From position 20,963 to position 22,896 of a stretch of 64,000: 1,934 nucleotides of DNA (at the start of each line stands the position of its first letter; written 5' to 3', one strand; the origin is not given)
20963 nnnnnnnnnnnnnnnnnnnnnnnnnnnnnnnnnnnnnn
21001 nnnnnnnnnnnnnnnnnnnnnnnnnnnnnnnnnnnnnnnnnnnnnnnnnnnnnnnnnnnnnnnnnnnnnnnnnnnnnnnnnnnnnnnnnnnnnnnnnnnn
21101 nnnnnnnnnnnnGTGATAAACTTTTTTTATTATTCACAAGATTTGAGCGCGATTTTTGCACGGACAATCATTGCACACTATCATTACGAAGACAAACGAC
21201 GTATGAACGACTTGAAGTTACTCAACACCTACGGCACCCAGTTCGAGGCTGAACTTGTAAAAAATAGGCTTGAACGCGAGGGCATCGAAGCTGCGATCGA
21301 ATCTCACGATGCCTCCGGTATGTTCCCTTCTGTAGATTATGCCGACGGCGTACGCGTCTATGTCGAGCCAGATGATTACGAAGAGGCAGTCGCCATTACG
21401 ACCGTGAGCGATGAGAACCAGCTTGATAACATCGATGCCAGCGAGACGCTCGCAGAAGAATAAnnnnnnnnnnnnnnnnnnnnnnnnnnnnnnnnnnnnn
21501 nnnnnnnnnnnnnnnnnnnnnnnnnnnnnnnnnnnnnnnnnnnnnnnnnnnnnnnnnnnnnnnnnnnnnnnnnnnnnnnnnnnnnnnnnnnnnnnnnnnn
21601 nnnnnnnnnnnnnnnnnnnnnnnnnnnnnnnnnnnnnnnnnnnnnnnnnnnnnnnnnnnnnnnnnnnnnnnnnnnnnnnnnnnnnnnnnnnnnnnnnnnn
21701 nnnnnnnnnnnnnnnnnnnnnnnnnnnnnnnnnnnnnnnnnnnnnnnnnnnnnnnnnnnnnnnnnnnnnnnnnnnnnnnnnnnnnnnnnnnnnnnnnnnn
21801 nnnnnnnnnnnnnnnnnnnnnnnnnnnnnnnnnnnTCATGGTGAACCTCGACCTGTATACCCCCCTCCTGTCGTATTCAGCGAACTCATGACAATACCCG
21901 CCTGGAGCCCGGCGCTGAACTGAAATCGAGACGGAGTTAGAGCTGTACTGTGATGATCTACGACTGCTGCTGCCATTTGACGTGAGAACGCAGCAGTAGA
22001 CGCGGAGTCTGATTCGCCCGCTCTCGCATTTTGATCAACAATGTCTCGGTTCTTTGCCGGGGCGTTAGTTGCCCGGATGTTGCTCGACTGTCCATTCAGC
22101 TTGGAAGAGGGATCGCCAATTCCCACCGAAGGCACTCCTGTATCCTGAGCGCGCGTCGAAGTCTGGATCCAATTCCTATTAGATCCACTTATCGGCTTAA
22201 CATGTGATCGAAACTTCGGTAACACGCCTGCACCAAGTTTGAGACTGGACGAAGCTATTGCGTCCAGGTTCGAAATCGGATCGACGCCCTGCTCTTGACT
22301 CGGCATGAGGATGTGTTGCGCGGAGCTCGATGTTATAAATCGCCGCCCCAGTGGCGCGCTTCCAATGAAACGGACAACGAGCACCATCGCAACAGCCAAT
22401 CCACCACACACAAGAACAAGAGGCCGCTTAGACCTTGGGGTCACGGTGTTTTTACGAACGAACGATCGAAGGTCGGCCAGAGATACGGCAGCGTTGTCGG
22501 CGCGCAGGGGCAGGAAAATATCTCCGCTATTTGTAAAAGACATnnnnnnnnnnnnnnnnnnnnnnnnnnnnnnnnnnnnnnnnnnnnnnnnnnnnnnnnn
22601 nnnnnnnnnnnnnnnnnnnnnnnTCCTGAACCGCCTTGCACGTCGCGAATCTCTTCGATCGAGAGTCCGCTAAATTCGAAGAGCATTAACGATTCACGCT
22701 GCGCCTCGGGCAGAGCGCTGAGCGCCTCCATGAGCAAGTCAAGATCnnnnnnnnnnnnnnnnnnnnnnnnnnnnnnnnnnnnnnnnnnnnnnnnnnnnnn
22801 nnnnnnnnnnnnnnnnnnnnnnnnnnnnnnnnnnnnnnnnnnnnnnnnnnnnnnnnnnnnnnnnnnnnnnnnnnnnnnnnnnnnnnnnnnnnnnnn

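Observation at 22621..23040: Complete small ECF sigma factor interrupted by one in-frame TGA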

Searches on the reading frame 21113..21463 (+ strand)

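Call 32: search_protein_families(library=pfam, proteins=[window:21113-21463:+], max_evalue=0.1)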
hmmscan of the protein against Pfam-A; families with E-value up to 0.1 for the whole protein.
window:21113-21463:+ (116 aa): 1 family
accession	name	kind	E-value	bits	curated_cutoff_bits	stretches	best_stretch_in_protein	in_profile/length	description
PF09413.15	DUF2007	-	2.4e-07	31.3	25.7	1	41-95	8-61/66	Putative prokaryotic signal transducing protein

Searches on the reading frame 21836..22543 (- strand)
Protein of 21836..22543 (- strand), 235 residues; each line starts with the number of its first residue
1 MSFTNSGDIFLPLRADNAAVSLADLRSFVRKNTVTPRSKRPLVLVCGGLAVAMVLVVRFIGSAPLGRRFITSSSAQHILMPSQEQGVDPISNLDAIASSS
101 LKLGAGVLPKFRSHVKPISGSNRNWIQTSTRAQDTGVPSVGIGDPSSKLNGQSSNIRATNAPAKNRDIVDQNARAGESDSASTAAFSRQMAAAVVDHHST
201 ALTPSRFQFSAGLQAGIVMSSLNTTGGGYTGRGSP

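Call 5: search_protein_families(library=pfam, proteins=[window:21839-22543:-], max_evalue=1)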
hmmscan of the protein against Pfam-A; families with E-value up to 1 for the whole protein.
seq(235 aa): 0 families

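Call 34: list_cluster_members(proteins=[P0001, window:21836-22543:-, window:21465-21839:-, window:25476-26555:-])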
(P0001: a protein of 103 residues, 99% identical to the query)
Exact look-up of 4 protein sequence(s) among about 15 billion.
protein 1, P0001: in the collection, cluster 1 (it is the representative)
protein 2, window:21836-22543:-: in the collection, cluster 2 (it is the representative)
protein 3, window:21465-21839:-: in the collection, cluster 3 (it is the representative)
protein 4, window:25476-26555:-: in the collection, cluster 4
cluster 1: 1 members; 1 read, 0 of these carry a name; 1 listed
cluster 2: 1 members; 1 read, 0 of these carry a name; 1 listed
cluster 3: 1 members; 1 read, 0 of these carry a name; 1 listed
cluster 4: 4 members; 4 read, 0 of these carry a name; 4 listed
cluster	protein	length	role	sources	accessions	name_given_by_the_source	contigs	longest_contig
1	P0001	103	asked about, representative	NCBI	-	-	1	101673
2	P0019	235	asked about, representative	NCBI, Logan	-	-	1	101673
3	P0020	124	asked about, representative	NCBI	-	-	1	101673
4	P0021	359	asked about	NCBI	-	-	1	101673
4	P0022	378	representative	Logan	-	-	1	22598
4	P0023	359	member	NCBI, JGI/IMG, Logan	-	-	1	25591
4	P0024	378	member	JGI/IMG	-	-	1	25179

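Call 35: find_encoding_contigs(protein=window:21836-22543:-, flank=4000, max_places=6)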
Protein window:21836-22543:- (235 aa): 1 contig read that carries it; 1 place shown.
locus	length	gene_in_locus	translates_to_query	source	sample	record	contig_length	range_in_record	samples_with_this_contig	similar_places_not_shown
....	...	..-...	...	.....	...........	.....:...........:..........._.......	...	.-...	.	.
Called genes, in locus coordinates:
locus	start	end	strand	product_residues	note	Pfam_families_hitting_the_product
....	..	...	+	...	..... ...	-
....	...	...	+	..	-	?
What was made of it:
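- That could reflect a branch in the assembly graph there (call 35).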

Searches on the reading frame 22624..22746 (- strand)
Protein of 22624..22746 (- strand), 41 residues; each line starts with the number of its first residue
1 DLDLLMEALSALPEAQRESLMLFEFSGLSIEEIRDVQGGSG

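Call 20: search_protein_families(library=pfam, proteins=[window:22624-22746:-], max_evalue=10)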
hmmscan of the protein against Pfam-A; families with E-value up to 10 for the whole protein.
seq(41 aa): 5 families
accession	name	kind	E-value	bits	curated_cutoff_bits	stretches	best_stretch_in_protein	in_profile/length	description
PF08281.18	Sigma70_r4_2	-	3.2e-07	30.3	25.7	1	3-33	2-32/54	Sigma-70, region 4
PF04545.22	Sigma70_r4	-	0.032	14.2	24.1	1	8-33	1-26/50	Sigma-70, region 4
PF07638.17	Sigma70_ECF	-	0.043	14.1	21.1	1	1-34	125-158/185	ECF sigma factor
PF14304.11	CSTF_C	-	0.073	13.2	24.3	1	7-22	18-33/41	Transcription termination and cleavage factor C-terminal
PF08671.16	SinI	-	0.38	11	31.4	1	26-34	15-23/28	Anti-repressor SinI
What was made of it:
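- Splicing out the 17 nt extends the region 4 match by 5.7 bits and 15 profile positions, and the controls do not: call 20.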
